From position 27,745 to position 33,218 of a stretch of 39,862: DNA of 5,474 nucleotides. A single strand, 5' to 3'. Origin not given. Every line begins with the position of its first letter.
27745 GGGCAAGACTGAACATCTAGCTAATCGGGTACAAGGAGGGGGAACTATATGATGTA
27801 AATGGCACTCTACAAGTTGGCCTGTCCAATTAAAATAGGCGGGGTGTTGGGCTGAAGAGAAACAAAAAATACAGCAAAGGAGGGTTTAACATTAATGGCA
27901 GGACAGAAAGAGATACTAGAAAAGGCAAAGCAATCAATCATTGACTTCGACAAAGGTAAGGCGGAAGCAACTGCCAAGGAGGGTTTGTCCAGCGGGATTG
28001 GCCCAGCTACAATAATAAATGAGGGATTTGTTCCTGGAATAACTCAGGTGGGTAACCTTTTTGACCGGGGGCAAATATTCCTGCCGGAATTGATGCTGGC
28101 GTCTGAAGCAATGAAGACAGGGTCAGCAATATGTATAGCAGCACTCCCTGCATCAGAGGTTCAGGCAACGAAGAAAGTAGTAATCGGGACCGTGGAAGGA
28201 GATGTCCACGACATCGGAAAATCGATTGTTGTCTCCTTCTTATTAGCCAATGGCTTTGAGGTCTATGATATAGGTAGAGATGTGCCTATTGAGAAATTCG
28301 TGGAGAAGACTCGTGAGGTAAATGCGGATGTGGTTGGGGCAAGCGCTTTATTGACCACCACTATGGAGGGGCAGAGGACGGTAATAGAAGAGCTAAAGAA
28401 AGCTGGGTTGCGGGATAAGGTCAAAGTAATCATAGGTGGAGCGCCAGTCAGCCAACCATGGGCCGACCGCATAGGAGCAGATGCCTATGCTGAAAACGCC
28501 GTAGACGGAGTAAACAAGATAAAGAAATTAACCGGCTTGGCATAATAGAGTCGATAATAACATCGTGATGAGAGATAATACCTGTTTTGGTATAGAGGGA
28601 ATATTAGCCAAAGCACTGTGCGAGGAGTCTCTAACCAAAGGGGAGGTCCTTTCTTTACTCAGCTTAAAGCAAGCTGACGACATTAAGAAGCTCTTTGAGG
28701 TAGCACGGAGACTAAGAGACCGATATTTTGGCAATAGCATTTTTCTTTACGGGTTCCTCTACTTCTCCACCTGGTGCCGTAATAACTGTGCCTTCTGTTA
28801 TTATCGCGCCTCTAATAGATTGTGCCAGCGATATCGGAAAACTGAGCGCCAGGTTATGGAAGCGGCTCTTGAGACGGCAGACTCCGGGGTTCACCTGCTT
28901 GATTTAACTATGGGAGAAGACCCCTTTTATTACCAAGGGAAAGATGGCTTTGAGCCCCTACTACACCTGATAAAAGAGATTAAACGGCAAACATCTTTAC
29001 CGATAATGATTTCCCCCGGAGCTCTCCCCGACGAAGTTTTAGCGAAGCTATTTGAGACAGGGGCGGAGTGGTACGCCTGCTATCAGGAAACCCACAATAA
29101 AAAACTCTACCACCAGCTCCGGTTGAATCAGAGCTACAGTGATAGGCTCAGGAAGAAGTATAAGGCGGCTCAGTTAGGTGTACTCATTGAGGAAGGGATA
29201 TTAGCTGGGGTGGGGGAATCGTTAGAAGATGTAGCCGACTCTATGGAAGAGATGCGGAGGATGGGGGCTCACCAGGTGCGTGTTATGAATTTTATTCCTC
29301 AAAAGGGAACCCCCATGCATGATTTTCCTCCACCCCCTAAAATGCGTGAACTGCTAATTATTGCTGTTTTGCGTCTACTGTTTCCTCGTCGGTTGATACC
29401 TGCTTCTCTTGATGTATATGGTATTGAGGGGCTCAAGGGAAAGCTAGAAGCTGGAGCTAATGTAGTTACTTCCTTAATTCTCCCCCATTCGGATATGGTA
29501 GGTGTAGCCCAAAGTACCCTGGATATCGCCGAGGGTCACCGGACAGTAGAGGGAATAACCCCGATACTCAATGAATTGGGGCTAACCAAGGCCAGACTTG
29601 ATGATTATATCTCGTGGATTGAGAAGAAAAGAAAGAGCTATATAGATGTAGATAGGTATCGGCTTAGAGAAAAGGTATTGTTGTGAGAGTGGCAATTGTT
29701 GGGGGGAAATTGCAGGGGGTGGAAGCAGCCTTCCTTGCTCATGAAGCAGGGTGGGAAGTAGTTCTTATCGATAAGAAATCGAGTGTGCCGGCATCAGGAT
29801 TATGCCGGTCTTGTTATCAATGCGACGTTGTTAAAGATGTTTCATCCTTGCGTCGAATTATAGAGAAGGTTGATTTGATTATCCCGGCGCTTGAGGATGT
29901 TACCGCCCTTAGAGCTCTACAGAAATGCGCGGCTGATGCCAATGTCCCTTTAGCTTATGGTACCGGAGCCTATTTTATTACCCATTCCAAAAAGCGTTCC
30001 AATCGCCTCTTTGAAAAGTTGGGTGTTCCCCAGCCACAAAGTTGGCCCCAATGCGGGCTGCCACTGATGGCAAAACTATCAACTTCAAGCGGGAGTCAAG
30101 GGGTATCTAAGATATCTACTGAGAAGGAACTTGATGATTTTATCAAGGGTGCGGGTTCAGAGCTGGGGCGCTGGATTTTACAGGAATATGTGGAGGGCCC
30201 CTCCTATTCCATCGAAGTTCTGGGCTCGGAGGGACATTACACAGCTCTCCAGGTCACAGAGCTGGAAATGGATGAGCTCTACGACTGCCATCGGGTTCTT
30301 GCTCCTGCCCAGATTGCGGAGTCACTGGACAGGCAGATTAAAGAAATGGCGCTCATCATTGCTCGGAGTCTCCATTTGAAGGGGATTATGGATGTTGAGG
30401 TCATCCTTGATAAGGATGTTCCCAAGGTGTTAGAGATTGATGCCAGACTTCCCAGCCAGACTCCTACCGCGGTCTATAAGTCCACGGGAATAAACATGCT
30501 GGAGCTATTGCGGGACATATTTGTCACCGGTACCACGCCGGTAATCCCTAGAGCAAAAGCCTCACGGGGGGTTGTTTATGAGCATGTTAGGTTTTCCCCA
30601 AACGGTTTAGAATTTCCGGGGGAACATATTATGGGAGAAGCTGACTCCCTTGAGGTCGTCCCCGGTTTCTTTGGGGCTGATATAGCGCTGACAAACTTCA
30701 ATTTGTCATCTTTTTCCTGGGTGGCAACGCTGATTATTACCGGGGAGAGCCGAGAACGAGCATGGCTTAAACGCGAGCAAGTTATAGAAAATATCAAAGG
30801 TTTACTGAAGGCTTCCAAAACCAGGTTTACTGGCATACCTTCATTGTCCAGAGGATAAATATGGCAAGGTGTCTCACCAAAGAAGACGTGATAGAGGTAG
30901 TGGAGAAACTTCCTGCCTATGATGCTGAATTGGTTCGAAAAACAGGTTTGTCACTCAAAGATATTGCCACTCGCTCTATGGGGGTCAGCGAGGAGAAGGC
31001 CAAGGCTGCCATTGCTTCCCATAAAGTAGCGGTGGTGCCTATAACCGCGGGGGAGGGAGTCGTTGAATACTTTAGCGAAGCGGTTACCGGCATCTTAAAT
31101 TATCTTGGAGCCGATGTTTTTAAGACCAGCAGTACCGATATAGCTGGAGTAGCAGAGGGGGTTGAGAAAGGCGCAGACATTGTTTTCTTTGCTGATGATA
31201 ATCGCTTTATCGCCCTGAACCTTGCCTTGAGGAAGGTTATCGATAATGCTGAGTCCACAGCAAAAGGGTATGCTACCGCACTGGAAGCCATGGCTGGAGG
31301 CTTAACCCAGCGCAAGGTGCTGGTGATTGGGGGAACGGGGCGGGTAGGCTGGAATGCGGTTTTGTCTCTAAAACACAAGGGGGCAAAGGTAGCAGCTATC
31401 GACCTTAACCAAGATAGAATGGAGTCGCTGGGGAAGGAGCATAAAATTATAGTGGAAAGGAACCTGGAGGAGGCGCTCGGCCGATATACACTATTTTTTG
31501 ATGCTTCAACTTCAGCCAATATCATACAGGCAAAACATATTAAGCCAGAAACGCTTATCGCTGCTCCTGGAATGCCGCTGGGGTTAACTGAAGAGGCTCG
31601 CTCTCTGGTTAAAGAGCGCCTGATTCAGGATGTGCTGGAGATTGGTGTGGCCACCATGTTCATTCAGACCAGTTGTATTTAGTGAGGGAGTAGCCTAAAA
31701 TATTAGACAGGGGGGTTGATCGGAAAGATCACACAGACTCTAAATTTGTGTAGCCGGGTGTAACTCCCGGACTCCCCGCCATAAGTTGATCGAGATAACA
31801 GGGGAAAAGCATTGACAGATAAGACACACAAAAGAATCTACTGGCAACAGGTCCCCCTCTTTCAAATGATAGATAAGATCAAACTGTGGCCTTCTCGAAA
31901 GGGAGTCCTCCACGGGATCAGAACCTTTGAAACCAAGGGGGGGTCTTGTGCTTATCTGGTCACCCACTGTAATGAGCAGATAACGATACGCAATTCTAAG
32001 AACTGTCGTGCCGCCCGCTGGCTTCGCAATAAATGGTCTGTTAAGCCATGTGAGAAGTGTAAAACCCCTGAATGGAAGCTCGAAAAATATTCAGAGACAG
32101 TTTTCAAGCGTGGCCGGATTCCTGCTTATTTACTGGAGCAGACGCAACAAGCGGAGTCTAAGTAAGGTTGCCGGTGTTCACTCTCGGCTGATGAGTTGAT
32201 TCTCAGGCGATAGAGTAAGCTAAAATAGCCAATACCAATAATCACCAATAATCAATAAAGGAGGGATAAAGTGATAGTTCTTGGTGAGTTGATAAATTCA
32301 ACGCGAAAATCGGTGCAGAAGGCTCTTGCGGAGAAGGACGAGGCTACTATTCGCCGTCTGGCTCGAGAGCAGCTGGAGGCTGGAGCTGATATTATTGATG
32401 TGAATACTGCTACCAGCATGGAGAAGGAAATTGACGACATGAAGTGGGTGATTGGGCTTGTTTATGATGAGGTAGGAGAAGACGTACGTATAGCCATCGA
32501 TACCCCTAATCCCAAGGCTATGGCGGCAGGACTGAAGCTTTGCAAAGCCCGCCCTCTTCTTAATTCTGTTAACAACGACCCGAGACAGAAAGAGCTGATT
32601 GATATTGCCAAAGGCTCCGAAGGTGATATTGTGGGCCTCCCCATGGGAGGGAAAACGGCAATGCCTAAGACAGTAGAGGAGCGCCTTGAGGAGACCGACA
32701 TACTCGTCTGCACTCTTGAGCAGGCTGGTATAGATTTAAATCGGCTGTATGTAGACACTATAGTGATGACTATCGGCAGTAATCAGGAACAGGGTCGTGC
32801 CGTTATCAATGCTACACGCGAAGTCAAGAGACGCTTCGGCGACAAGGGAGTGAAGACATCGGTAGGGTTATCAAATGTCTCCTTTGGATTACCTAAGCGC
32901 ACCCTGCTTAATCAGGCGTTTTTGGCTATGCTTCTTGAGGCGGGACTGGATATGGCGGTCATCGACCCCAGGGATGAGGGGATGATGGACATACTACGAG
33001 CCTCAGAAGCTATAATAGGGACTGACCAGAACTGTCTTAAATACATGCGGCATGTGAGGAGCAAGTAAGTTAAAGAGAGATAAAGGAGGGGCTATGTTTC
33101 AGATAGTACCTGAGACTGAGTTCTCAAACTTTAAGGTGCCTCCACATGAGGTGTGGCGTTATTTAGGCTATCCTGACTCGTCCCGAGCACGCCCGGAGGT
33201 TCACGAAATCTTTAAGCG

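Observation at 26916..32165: Complete pyrrolysine (Pyl) biosynthesis and decoding cassette in a genome whose backbone does not look like a classical Pyl-using lineage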

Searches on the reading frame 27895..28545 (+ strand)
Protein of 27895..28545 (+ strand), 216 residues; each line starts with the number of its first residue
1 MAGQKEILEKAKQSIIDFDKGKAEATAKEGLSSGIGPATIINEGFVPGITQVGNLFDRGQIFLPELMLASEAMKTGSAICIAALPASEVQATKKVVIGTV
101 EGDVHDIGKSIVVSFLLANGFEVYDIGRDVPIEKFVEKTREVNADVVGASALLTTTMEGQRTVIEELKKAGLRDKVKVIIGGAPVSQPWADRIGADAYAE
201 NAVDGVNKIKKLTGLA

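Call 5: search_protein_families(library=ncbifam, proteins=[window:27895-28545:+], max_evalue=0.001)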
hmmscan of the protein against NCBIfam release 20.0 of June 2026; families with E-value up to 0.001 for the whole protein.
window:27895-28545:+ (216 aa): 15 families
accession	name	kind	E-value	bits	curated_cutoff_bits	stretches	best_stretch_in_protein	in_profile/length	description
TIGR02370.1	pyl_corrinoid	subfamily_domain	6.6e-72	241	215.3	1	10-204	1-196/197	methyltransferase cognate corrinoid protein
NF041607.1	dimeth_corrin_MtbC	equivalog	3.5e-71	238.9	350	1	14-212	4-202/203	dimethylamine corrinoid protein MtbC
NF047995.1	corrinoid_MtgC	exception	4.7e-62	209.3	310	1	6-212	3-212/215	glycine betaine-specific corrinoid protein MtgC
NF047996.1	corrin_MtgC_2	exception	1.9e-53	181.1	370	1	5-213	2-210/212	glycine betaine-specific corrinoid protein MtgC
NF040669.1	MtaC2_Meth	equivalog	2.9e-45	154.7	450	1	3-205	38-238/267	methanol--corrinoid protein MtaC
NF040655.1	MtaC_Meth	equivalog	2.4e-37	128.4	420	1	5-206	33-231/253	methanol--corrinoid protein MtaC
TIGR02082.1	metH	equivalog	7.7e-37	126.5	1010.85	1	4-208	643-847/1182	methionine synthase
NF007024.0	PRK09490.1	equivalog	4.7e-31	107.5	1497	1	29-189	690-846/1234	methionine synthase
NF052513.1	TransRegCarH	equivalog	1.1e-12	47.8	400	1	8-200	84-265/274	HTH-type transcriptional repressor CarH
NF002612.0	PRK02261.1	equivalog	1.2e-12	47.6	110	1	92-183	3-93/148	methylaspartate mutase subunit S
NF052385.1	Lys_5_6_beta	equivalog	1.8e-09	37.6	280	1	120-198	138-219/241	lysine 5,6-aminomutase subunit beta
NF040743.1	ornith_mutase_E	equivalog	3.9e-09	35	800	1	92-207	595-717/730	D-ornithine 4,5-aminomutase subunit OraE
TIGR01501.1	MthylAspMutase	equivalog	5.8e-09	35.8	135.8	1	93-183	2-91/134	methylaspartate mutase subunit S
TIGR00640.1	acid_CoA_mut_C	subfamily_domain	2.4e-07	30.8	57.45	1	94-183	4-92/132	methylmalonyl-CoA mutase C-terminal domain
NF006944.0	PRK09426.1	equivalog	4.2e-05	21.7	876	1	93-183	590-679/721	methylmalonyl-CoA mutase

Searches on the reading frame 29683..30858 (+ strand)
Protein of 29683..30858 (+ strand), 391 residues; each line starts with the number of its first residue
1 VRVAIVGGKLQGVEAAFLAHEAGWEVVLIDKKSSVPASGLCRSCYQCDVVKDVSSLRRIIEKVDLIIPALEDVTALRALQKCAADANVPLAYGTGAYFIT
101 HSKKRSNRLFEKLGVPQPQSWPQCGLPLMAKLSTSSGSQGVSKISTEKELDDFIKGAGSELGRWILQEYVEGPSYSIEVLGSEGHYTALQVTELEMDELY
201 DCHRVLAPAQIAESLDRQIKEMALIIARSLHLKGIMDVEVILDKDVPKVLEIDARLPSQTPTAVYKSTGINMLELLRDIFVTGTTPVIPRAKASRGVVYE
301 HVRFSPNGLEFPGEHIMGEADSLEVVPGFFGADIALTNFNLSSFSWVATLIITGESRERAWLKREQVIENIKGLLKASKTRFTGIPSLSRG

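Call 5: search_protein_families(library=ncbifam, proteins=[window:29683-30858:+], max_evalue=0.001)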
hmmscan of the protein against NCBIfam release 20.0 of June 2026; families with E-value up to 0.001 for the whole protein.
window:29683-30858:+ (391 aa): 30 families (the best 25 are shown)
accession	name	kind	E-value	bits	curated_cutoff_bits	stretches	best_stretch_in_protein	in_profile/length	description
TIGR03909.1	pyrrolys_PylC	equivalog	1.9e-127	425.1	248.3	1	2-372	1-371/374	3-methylornithine--L-lysine ligase PylC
NF053643.1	Ddl_archaea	equivalog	1.6e-14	53.7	500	1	83-279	86-294/367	putative pseudomurein biosynthesis ATP-grasp protein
NF004679.0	PRK06019.1-5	equivalog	2.5e-12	46.3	326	1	1-243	3-254/376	5-(carboxyamino)imidazole ribonucleotide synthase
NF004675.0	PRK06019.1-1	equivalog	2.1e-11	43.2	375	2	140-245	158-262/375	5-(carboxyamino)imidazole ribonucleotide synthase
NF002563.0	PRK02186.1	subfamily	2.3e-09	36.1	625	1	125-297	142-318/890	argininosuccinate lyase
TIGR01205.1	D_ala_D_alaTIGR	subfamily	2.4e-09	36.6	245.65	1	121-266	142-296/318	D-alanine--D-alanine ligase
NF000091.3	D_ala_D_ser_VanG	exception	8.1e-09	34.8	495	1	123-260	171-316/344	D-alanine--D-serine ligase VanG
NF002378.0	PRK01372.1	subfamily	2.4e-08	33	243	1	123-263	132-277/305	D-alanine--D-alanine ligase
TIGR01369.1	CPSaseII_lrg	equivalog_domain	5.4e-08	30.9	1027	1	123-284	702-868/1052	carbamoyl-phosphate synthase (glutamine-hydrolyzing) large subunit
NF002528.0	PRK01966.1-4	subfamily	6.5e-08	31.8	262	1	123-278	182-353/366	D-alanine--D-alanine ligase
TIGR01161.1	purK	equivalog_domain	8.5e-08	31.9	318.4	1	3-245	2-254/362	5-(carboxyamino)imidazole ribonucleotide synthase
NF006766.0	PRK09288.1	equivalog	1.2e-07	30.9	339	1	2-254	14-283/396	formate-dependent phosphoribosylglycinamide formyltransferase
NF002527.0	PRK01966.1-3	equivalog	3.9e-07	29.6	310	1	122-262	153-303/332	D-alanine--D-alanine ligase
TIGR01142.1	purT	equivalog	5.9e-07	28.7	502.15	1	3-275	2-290/380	phosphoribosylglycinamide formyltransferase 2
NF009402.0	PRK12767.1-1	equivalog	9e-07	28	218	1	123-276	146-294/329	carbamoyl phosphate synthase-like protein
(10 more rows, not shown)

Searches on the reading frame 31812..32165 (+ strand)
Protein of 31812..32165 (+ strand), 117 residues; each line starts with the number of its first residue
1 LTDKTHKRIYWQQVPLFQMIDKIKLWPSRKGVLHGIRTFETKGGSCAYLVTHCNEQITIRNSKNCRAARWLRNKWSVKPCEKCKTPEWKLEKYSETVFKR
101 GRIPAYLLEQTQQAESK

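Call 5: search_protein_families(library=ncbifam, proteins=[window:31812-32165:+], max_evalue=0.001)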
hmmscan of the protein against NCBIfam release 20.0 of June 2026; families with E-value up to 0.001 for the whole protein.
window:31812-32165:+ (117 aa): 2 families
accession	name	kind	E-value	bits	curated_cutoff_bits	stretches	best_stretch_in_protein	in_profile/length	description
TIGR03912.1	PylS_Nterm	equivalog_domain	4.8e-35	119.7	51.15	1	13-100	2-88/89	pyrrolysine--tRNA(Pyl) ligase small subunit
NF007083.1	PRK09537.1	equivalog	3e-18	66.1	550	1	15-103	5-92/425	pyrrolysine--tRNA(Pyl) ligase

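Call 28: search_solved_structures(query=window:31812-32165:+, max_evalue=0.001, show_alignments=2)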
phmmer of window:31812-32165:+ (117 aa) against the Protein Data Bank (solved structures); distinct sequences matched with E-value up to 0.001: 2.
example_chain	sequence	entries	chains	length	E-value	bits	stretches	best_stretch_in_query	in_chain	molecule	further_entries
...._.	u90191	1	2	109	6.2e-10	42.1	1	7-93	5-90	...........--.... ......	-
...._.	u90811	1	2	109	2.8e-09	40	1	8-93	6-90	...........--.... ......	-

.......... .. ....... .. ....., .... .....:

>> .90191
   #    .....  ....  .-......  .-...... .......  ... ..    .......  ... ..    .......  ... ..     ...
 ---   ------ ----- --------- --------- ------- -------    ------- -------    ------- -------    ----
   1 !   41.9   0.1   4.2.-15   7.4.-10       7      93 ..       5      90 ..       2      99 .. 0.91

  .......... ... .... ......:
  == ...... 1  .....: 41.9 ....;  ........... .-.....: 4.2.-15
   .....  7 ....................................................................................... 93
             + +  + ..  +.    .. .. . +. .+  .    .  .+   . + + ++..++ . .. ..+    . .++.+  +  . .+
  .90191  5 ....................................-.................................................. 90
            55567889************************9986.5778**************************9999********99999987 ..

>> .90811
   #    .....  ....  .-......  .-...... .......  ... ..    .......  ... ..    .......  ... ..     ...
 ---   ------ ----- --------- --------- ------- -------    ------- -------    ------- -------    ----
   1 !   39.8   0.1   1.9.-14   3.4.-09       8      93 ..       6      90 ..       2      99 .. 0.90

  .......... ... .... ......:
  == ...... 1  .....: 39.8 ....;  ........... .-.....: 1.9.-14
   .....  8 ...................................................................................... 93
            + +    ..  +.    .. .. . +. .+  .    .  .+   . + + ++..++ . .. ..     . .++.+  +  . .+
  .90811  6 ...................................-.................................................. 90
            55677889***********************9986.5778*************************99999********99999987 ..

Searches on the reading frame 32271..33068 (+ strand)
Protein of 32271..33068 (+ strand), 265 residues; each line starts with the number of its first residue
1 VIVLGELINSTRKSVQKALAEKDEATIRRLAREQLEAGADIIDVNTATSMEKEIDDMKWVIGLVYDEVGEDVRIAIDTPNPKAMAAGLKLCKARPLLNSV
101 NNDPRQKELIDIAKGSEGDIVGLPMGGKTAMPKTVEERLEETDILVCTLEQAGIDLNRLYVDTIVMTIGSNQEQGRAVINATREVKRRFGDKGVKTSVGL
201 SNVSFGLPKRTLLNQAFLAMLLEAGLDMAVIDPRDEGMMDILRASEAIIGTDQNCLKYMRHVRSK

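Call 5: search_protein_families(library=ncbifam, proteins=[window:32271-33068:+], max_evalue=0.001)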
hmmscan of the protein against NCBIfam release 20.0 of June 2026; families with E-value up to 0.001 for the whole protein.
window:32271-33068:+ (265 aa): 5 families
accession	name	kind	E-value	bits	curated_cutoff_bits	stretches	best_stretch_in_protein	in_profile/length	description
NF005719.0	PRK07535.1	domain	1.6e-75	253.7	259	1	1-264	1-260/268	methyltetrahydrofolate:corrinoid/iron-sulfur protein methyltransferase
NF040758.1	CODH_ACS_meth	exception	4.7e-41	140.8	370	1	2-251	5-251/261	carbon monoxide dehydrogenase/acetyl-CoA synthase methytransferase subunit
TIGR02082.1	metH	equivalog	3.3e-26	91.2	1010.85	1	2-239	344-592/1182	methionine synthase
NF007024.0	PRK09490.1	equivalog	3.5e-12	44.9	1497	1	4-233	363-603/1234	methionine synthase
TIGR01496.1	DHPS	equivalog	4.3e-06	26.6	162.6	1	7-186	5-194/258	dihydropteroate synthase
